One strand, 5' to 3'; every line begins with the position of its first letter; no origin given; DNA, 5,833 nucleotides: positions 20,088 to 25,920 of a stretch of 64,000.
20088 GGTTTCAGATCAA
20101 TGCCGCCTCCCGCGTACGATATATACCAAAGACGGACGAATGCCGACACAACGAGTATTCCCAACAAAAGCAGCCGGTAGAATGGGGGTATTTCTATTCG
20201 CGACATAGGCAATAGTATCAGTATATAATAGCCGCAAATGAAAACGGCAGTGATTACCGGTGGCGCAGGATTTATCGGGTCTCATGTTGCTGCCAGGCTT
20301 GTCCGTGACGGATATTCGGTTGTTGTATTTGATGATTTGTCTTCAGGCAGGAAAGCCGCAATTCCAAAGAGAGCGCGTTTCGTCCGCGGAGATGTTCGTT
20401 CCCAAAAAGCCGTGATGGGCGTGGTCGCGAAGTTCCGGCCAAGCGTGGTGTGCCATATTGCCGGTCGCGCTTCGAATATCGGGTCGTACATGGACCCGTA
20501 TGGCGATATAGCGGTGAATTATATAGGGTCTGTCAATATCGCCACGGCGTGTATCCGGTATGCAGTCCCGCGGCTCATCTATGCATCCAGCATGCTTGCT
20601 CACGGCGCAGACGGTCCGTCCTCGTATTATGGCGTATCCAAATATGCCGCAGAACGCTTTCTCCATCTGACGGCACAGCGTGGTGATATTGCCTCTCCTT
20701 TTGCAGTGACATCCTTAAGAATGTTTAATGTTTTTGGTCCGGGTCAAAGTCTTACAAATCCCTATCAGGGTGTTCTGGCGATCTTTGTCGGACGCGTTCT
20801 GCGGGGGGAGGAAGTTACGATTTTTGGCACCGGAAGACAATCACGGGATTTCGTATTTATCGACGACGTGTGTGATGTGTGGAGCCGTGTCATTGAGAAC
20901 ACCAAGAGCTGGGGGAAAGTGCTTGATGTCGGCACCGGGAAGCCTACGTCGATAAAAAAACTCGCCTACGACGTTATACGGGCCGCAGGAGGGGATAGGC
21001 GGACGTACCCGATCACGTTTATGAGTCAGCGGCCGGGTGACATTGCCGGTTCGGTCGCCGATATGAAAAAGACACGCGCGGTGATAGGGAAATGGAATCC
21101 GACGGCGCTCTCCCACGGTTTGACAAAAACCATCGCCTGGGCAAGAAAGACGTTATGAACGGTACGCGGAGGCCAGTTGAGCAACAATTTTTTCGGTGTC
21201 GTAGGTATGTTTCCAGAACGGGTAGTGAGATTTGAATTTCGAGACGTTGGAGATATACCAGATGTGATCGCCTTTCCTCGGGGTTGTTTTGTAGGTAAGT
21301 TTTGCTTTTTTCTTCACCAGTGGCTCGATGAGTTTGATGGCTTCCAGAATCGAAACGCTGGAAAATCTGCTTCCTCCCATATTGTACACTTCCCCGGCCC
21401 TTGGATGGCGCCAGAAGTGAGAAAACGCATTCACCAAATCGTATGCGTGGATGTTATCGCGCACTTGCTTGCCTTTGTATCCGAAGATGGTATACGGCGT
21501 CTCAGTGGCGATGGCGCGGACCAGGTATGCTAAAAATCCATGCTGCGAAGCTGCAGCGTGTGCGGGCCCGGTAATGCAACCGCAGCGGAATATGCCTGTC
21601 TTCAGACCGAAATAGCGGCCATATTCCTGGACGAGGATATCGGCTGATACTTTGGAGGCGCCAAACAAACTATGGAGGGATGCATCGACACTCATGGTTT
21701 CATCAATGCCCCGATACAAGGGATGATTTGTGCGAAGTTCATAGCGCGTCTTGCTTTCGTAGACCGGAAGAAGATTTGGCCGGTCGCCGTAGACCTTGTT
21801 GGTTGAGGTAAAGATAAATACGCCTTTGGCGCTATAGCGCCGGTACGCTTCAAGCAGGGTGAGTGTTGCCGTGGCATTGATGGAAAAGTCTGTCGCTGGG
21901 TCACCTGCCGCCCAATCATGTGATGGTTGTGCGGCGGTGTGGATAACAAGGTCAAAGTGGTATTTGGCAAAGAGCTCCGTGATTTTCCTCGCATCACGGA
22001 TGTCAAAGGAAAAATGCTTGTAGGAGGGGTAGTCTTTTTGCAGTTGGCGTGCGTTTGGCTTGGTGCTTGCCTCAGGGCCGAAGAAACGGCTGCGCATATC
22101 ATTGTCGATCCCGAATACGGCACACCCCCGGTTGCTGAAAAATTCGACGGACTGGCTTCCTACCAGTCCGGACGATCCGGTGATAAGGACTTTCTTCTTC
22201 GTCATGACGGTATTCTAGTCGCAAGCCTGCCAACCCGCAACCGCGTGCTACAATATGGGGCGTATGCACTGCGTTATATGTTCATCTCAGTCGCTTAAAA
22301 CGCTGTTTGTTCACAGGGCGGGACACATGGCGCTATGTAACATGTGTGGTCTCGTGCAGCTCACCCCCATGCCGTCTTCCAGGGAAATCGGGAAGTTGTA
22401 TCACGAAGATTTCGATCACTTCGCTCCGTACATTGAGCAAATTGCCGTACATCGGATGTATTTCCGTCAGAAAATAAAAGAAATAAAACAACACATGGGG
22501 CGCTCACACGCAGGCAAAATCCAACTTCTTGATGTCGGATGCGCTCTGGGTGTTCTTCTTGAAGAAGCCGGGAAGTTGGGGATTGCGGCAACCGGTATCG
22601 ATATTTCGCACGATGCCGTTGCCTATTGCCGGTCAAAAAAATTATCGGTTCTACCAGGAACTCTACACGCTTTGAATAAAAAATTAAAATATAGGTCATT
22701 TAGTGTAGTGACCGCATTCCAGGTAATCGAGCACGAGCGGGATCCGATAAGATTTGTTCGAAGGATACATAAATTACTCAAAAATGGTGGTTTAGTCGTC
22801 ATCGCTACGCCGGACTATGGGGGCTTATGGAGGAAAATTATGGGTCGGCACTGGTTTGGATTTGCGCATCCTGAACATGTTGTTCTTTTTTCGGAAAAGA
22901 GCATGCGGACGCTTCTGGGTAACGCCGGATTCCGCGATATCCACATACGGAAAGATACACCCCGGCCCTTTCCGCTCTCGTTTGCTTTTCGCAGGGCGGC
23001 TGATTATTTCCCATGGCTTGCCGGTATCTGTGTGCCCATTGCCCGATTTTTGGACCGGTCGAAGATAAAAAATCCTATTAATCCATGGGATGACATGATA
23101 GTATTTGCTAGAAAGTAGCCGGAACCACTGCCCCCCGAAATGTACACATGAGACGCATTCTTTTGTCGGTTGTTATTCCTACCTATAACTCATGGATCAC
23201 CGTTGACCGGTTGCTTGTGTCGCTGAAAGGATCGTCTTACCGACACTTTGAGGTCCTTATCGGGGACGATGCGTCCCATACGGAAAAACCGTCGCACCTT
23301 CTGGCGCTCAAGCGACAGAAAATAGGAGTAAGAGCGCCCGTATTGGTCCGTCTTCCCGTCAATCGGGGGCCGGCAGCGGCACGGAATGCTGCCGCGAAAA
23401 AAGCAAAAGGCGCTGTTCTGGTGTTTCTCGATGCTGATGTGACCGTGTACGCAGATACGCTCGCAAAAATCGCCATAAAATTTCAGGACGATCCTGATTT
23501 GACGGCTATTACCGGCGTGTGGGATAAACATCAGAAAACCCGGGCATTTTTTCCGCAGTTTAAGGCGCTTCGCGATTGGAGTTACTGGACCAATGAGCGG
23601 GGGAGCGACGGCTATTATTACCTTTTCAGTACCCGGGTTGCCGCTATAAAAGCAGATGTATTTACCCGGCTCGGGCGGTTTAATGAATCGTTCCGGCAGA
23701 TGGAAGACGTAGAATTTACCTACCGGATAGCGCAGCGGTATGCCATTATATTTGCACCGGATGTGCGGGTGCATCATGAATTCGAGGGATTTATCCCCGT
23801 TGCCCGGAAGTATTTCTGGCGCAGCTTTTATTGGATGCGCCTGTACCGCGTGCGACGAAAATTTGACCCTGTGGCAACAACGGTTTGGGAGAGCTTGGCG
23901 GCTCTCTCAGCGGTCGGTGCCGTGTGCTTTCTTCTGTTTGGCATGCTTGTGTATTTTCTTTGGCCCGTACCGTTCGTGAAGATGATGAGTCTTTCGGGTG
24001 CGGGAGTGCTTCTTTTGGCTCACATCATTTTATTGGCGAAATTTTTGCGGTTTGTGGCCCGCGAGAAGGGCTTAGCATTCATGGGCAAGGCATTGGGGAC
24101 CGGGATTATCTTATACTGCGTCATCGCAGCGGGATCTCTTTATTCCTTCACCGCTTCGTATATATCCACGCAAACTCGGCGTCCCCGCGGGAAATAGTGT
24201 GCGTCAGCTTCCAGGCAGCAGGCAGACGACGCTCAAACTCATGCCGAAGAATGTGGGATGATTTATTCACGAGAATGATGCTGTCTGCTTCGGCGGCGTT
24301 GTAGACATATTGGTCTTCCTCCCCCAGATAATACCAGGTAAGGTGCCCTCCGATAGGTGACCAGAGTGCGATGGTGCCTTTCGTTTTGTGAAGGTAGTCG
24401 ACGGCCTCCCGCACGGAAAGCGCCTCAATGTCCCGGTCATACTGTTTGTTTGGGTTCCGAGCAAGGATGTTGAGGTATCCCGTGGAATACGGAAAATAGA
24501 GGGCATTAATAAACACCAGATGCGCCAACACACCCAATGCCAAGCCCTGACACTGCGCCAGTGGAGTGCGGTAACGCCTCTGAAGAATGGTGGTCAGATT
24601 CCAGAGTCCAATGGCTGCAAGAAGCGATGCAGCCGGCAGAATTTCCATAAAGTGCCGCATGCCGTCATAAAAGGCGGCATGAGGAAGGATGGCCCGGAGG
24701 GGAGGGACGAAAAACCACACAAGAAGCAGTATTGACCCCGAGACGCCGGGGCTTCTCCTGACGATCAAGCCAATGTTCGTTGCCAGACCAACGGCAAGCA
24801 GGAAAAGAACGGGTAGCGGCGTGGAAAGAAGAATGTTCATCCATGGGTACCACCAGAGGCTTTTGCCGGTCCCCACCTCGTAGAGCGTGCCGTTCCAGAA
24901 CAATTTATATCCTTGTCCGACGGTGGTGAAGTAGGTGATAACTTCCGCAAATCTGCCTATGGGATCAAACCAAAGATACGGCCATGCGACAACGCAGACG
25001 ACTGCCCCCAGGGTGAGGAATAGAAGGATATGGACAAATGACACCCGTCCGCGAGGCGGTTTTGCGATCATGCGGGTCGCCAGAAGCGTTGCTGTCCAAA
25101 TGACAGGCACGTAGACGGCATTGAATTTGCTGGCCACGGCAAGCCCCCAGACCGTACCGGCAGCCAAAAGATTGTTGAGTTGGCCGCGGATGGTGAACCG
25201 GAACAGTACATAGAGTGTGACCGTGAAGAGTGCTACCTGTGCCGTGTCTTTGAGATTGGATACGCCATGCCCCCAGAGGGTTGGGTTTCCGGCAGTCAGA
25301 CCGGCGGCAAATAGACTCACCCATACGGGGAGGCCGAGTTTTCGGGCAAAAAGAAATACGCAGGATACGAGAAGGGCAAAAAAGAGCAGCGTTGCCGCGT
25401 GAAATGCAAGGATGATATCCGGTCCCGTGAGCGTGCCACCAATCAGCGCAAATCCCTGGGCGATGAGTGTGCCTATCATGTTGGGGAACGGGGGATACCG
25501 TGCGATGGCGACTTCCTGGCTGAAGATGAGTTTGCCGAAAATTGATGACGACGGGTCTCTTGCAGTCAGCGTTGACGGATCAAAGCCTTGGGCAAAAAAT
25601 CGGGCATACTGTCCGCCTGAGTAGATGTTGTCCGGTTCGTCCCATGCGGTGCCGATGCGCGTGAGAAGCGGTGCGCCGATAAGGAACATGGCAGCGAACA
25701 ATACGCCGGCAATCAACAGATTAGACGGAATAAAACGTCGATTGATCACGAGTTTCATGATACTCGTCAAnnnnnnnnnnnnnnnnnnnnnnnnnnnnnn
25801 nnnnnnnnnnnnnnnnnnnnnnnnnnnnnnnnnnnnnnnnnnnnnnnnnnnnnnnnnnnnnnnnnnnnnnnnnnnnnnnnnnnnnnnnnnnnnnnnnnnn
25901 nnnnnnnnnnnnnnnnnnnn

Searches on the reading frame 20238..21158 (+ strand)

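Call 37: search_protein_families(library=pfam, proteins=[window:20238-21158:+], max_evalue=0.00001)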
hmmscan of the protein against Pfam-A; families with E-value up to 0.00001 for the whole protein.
window:20238-21158:+ (306 aa): 7 families
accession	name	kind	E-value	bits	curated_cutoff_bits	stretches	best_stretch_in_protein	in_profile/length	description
PF01370.27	Epimerase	-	4.1e-46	157.8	20.9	1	5-224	2-230/240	NAD dependent epimerase/dehydratase family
PF16363.11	GDP_Man_Dehyd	-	4.3e-27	95.9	27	1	6-289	2-322/332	GDP-mannose 4,6 dehydratase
PF02719.21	Polysacc_synt_2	-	3.2e-15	56.5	20.2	1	5-268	2-267/293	Polysaccharide biosynthesis protein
PF01073.25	3Beta_HSD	-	9.4e-15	54.8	22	1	5-124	1-122/280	3-beta hydroxysteroid dehydrogenase/isomerase family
PF04321.23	RmlD_sub_bind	-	1.3e-08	34.7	27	1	4-140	3-134/287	RmlD substrate binding domain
PF00106.31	adh_short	-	6.6e-08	32.7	26.6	1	2-146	1-164/195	short chain dehydrogenase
PF13460.12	NAD_binding_10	-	7.4e-08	32.9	27.2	1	8-123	1-103/184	NAD(P)H-binding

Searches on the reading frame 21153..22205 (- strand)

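Call 37: search_protein_families(library=pfam, proteins=[window:21153-22205:-], max_evalue=0.00001)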
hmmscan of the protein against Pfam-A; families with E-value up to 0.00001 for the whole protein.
window:21153-22205:- (350 aa): 5 families
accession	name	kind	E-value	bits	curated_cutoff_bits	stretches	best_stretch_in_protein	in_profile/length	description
PF01370.27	Epimerase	-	2.7e-40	138.7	20.9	1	6-277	1-240/240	NAD dependent epimerase/dehydratase family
PF16363.11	GDP_Man_Dehyd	-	3.3e-28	99.6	27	1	7-342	1-330/332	GDP-mannose 4,6 dehydratase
PF04321.23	RmlD_sub_bind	-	1.7e-11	44.2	27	1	5-141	2-107/287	RmlD substrate binding domain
PF07993.18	NAD_binding_4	-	8.1e-09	35.4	20.1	1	83-230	88-227/258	Male sterility protein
PF02719.21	Polysacc_synt_2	-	2.6e-06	27.3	20.2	1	6-138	1-131/293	Polysaccharide biosynthesis protein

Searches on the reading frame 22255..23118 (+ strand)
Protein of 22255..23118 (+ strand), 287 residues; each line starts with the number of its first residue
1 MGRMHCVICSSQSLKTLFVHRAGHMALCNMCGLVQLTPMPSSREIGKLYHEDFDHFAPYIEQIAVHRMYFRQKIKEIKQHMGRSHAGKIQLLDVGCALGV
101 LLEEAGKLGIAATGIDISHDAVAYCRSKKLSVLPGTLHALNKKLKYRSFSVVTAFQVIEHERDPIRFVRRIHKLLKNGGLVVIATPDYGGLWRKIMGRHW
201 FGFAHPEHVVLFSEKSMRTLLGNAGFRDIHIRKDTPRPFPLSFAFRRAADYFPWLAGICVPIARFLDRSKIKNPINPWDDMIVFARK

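Call 37: search_protein_families(library=pfam, proteins=[window:22255-23118:+], max_evalue=0.00001)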
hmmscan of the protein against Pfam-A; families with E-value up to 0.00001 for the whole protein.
window:22255-23118:+ (287 aa): 6 families
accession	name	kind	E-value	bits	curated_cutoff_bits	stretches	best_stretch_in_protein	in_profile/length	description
PF13489.12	Methyltransf_23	-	3.1e-24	86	27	1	73-230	8-163/164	Methyltransferase domain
PF08241.18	Methyltransf_11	-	4.2e-14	53.4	21.2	1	92-183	1-95/95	Methyltransferase domain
PF08242.18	Methyltransf_12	-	1.5e-12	48.6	30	1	92-180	1-97/98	Methyltransferase domain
PF13847.12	Methyltransf_31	-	4.7e-11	43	27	1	88-187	4-113/145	Methyltransferase domain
PF13649.12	Methyltransf_25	-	8.6e-10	39.6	27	1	92-179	2-97/97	Methyltransferase domain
PF07021.18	MetW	-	5.5e-09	36.4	21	1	90-193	16-116/193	Methionine biosynthesis protein MetW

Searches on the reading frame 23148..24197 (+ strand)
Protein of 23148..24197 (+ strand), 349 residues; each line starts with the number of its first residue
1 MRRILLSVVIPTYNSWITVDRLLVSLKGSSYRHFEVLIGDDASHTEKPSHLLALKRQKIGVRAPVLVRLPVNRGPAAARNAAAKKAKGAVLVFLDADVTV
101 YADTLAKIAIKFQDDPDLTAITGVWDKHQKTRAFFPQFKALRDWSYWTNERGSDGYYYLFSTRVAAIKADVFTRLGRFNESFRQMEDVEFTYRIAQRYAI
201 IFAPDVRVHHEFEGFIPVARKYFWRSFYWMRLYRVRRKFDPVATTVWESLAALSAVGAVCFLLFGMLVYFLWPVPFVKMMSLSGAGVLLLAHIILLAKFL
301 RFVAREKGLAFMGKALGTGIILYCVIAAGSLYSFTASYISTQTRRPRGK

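Call 37: search_protein_families(library=pfam, proteins=[window:23148-24197:+], max_evalue=0.00001)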
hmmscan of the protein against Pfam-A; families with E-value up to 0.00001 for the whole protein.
window:23148-24197:+ (349 aa): 4 families
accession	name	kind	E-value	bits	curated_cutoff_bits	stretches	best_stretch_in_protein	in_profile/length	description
PF00535.33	Glycos_transf_2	-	1.3e-22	81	23.3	1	7-137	1-128/168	Glycosyl transferase family 2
PF10111.15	Glyco_tranf_2_2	-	7.5e-11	42.5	27.3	1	7-207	1-212/276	Glycosyltransferase like family 2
PF13641.12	Glyco_tranf_2_3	-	3.4e-08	34.2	27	1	6-213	3-214/230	Glycosyltransferase like family 2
PF13632.12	Glyco_trans_2_3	-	4.9e-06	26.9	27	1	92-277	3-187/198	Glycosyl transferase family group 2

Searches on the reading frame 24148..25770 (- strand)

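Call 12: search_protein_families(library=pfam, proteins=[window:24148-25770:-], max_evalue=0.001)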
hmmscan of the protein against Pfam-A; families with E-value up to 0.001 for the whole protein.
window:24148-25770:- (540 aa): 1 family
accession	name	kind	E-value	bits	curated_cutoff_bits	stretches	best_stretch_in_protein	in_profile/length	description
PF13231.12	PMT_2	-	2.1e-08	35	26.1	1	120-267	21-159/160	Dolichyl-phosphate-mannose-protein mannosyltransferase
